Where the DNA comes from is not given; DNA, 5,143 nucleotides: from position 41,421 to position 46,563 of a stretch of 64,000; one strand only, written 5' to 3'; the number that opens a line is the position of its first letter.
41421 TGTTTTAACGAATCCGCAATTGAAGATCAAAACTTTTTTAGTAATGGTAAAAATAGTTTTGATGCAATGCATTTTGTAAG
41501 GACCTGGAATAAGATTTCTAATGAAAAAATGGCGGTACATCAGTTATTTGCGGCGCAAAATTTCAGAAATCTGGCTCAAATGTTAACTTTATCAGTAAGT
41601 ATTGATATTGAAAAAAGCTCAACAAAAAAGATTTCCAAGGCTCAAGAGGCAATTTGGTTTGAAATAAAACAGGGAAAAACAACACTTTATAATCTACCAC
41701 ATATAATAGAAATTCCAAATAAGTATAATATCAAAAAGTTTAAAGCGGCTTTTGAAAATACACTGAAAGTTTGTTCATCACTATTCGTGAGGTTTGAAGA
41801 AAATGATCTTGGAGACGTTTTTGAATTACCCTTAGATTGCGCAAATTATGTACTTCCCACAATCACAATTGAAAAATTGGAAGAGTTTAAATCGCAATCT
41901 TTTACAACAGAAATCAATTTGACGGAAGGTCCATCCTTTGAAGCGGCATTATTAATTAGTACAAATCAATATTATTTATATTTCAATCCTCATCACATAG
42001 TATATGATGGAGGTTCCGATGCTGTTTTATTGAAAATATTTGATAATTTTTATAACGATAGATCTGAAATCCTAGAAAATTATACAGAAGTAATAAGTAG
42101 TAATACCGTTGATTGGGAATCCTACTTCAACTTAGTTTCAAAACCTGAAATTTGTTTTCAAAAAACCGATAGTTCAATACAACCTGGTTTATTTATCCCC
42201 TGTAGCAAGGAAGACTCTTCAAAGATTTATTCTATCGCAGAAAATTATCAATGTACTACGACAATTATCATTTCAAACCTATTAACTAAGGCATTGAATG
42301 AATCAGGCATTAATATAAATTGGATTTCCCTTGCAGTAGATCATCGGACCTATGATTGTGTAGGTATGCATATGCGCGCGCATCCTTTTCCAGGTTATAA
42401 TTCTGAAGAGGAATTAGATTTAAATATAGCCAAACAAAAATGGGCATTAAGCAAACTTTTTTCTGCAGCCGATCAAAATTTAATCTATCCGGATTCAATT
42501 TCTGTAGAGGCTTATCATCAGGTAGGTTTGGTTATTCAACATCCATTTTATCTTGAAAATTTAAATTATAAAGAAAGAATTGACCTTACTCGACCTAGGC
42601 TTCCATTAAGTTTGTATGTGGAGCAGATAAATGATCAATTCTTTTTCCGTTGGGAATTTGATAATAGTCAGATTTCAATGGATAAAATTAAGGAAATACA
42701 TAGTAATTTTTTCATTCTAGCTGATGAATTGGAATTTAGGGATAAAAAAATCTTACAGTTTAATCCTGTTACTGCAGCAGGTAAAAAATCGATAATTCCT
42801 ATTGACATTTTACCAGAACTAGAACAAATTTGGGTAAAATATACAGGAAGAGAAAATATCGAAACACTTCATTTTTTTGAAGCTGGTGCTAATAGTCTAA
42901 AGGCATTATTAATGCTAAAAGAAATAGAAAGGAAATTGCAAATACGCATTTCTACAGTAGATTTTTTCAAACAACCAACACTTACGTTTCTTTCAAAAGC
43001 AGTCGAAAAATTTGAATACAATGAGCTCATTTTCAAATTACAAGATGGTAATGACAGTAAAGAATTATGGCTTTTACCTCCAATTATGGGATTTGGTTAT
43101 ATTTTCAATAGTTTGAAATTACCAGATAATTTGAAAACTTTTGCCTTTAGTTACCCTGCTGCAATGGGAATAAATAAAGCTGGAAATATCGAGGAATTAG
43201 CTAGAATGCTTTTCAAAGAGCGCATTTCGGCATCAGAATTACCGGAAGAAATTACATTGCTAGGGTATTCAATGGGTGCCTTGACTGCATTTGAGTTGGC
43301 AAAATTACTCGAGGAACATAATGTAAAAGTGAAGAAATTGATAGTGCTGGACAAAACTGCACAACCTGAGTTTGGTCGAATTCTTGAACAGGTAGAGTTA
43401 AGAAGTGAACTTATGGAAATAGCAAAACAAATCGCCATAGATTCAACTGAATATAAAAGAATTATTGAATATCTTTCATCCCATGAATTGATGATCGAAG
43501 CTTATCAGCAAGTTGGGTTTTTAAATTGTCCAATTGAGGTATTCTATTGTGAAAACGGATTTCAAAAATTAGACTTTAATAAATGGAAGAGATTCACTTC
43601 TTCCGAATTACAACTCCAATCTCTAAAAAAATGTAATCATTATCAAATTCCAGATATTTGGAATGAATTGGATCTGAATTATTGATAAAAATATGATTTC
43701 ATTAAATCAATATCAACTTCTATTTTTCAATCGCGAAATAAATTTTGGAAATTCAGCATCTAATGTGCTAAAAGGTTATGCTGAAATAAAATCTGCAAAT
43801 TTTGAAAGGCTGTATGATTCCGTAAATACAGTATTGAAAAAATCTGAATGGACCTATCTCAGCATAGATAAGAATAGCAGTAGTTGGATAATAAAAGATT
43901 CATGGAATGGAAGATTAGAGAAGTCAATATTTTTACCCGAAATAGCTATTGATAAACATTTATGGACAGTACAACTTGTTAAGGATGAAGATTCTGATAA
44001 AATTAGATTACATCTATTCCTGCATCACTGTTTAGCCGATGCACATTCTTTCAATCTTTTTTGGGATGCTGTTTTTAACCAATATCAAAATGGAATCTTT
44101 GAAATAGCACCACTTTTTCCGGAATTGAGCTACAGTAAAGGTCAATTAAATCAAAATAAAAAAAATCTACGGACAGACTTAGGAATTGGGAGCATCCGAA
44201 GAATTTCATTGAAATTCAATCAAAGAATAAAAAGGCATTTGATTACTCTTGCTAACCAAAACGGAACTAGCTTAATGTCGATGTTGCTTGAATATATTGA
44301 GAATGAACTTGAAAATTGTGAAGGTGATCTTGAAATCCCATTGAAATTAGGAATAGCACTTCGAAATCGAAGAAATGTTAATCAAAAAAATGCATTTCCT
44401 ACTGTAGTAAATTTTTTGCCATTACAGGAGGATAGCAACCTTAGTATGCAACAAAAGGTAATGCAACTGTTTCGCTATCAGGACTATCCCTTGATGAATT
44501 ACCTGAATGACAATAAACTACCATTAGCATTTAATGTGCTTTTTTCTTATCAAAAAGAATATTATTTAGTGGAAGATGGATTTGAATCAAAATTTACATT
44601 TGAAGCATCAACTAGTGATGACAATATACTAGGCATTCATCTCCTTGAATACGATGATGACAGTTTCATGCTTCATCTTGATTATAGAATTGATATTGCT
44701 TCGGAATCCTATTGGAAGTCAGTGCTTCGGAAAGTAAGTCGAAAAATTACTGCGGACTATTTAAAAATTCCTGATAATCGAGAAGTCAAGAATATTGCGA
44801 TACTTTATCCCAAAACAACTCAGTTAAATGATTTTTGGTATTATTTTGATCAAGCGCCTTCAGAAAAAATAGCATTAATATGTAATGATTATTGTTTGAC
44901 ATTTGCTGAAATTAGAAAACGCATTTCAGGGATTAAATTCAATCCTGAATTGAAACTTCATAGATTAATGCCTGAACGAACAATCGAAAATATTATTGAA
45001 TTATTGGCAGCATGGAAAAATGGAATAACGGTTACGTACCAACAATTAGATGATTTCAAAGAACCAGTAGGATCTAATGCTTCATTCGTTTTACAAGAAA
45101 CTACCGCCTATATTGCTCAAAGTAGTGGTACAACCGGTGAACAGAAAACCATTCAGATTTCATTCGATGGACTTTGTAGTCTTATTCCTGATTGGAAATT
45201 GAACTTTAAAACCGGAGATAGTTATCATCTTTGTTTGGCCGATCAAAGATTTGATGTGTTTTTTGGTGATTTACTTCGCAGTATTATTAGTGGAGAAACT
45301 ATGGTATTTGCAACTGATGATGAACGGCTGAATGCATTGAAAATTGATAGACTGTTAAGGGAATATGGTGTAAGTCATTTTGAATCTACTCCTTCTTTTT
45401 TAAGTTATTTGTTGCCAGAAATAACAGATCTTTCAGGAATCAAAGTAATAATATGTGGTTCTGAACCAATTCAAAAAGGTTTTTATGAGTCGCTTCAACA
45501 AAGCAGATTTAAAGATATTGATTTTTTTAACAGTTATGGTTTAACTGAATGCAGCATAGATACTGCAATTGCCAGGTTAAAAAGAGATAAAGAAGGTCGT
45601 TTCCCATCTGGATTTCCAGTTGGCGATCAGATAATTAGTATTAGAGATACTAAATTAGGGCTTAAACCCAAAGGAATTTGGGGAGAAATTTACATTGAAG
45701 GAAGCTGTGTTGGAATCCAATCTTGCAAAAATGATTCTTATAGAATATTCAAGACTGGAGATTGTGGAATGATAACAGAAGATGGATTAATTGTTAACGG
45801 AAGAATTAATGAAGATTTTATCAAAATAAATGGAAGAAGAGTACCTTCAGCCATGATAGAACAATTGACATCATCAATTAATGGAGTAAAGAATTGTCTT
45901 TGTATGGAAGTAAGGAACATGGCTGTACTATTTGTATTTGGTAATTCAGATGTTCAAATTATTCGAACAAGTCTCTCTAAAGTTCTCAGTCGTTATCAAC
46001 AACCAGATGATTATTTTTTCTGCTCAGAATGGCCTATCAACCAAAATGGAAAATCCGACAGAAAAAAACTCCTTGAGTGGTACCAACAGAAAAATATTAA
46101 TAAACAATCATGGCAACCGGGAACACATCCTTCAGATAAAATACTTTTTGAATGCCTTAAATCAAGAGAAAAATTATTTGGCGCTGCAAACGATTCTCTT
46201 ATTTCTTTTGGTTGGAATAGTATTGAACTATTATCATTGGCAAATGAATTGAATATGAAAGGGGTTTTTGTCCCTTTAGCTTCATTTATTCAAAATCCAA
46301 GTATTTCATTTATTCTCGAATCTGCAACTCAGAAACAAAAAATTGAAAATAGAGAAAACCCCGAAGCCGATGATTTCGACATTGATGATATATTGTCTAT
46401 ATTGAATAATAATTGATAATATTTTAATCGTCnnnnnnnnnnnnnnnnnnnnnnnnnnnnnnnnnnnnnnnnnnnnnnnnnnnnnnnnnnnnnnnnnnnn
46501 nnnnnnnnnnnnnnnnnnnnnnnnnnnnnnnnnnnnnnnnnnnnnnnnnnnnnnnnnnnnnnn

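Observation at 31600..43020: Two modules lack adenylation domains: 8 T domains but only 6 A domains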

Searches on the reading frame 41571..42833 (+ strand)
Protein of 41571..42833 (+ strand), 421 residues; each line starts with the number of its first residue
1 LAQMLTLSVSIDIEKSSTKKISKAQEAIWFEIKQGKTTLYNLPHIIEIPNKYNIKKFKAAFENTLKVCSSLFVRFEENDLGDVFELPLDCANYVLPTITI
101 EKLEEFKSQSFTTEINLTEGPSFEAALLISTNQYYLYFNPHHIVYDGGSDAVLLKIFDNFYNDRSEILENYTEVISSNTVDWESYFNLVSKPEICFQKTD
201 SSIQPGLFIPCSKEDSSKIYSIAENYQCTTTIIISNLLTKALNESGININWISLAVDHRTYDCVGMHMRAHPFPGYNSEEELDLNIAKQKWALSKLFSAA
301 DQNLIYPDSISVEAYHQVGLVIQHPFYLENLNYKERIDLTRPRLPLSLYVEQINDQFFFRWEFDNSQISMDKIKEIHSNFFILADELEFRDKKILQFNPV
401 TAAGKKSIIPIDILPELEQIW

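Call 6: search_protein_families(library=pfam, proteins=[window:41571-42833:+], max_evalue=1)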
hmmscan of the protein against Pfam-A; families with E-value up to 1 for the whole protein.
window:41571-42833:+ (421 aa): 1 family
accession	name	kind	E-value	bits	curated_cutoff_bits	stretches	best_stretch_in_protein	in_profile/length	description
PF00668.25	Condensation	-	1.8e-15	57.1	30.6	1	20-162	6-159/456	Condensation domain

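Call 76: search_solved_structures(query=window:41571-42833:+, max_evalue=0.01)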
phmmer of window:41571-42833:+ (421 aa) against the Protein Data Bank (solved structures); distinct sequences matched with E-value up to 0.01: 3.
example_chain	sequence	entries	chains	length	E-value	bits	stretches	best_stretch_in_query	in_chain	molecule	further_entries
2jgp_A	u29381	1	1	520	0.0015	21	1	13-162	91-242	TYROCIDINE SYNTHETASE 3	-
7c1k_A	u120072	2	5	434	0.0051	19.2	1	16-149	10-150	Non-ribosomal peptide synthetase modules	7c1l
7c1h_A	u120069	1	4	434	0.0065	18.9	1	16-149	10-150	Non-ribosomal peptide synthetase modules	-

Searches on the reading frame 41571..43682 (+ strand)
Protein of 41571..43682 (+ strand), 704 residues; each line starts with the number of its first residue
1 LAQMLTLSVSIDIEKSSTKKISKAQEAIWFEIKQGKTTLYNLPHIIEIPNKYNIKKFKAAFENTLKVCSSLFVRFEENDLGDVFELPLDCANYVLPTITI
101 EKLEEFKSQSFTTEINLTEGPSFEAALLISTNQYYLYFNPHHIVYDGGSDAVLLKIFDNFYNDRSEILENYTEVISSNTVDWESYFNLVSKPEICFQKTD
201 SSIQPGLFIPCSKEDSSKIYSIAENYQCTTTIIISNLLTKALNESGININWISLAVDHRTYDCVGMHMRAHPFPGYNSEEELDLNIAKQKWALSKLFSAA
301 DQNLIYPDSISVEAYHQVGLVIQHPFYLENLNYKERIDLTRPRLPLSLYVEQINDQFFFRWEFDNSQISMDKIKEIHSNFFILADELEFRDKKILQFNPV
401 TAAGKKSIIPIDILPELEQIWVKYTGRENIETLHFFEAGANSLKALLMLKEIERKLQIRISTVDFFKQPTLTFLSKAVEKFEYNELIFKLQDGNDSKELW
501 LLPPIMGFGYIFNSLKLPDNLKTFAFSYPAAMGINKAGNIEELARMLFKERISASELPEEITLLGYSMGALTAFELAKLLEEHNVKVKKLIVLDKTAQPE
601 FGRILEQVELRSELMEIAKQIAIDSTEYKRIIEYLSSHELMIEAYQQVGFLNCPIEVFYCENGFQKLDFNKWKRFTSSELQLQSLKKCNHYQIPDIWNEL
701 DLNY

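Call 11: find_homologous_proteins(query=window:41571-43682:+, max_evalue=0.00001)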
Query window:41571-43682:+ (704 aa): 4 proteins with E <= 0.00001 among 8000 candidates.
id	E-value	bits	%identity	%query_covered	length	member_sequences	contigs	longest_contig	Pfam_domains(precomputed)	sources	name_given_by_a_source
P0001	4.4e-191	655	54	78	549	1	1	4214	PF00550.32,PF00975.27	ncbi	ncbi:MAG: thioesterase domain-containing protein, partial [Bacteroidota bacterium]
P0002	2.4e-124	435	36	99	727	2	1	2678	PF00668.26,PF00550.32,PF00975.27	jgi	jgi:surfactin synthase thioesterase subunit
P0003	1.1e-41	162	50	22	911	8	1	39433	PF00668.26,PF00501.35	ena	-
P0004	3.9e-32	130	48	20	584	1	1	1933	PF00668.26,PF00501.35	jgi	jgi:hypothetical protein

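Call 18: find_encoding_contigs(protein=P0003, flank=10000, max_places=3)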
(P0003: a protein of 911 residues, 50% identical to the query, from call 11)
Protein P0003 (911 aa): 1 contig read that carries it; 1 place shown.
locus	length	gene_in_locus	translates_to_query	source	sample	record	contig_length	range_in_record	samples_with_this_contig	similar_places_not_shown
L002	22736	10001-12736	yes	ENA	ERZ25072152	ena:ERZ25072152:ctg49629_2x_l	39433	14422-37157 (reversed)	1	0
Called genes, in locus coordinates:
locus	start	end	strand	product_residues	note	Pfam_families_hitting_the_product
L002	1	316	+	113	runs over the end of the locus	-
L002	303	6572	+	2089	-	PF00550:PP-binding (faint), PF00668:Condensation, PF00501:AMP-binding, PF00668:Condensation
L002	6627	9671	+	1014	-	PF00668:Condensation, PF00501:AMP-binding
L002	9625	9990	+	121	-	-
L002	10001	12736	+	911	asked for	PF00501:AMP-binding, PF00668:Condensation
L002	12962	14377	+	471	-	PF00550:PP-binding (weak), PF00975:Thioesterase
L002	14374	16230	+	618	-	PF00668:Condensation (faint), PF00501:AMP-binding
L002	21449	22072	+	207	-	-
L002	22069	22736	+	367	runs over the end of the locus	-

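Call 82: search_protein_families(library=pfam, proteins=[L002:1902-2699:+, L002:4116-4718:+], max_evalue=0.01)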
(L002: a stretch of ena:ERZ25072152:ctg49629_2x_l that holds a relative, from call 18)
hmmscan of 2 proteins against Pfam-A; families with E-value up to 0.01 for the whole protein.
L002:1902-2699:+ (266 aa): 0 families

L002:4116-4718:+ (201 aa): 0 families

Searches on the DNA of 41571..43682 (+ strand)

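Call 34: search_rna_families(source=L002, start=16000, end=22000)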
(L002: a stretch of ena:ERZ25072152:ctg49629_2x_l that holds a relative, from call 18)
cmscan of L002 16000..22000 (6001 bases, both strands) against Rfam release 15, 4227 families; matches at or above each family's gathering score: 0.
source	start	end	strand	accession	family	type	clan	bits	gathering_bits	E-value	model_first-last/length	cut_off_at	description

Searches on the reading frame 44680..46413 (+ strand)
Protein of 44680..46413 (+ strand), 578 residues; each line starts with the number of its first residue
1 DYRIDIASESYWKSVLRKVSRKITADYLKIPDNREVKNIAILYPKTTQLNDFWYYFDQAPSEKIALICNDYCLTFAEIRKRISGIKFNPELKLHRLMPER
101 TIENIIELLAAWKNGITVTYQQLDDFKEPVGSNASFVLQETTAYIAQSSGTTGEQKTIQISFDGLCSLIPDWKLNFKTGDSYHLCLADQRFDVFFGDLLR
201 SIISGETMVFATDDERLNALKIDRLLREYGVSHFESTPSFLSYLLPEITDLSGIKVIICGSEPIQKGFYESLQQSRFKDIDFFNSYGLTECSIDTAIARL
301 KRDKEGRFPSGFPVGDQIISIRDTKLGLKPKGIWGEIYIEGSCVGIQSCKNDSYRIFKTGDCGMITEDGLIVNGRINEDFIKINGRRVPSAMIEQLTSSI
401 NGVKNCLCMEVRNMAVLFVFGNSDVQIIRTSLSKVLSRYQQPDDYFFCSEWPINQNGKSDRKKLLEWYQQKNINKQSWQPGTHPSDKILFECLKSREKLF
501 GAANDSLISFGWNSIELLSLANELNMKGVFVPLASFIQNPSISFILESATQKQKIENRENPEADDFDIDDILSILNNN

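Call 6: search_protein_families(library=pfam, proteins=[window:44680-46413:+], max_evalue=1)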
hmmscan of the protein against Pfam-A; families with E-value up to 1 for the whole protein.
window:44680-46413:+ (578 aa): 2 families
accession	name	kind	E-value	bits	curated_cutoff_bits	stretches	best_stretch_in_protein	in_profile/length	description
PF00501.34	AMP-binding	-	1.3e-28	100.4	29.9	1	134-344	156-379/384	AMP-binding enzyme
PF00550.31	PP-binding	-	0.0084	16.8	20.8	1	503-543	20-61/67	Phosphopantetheine attachment site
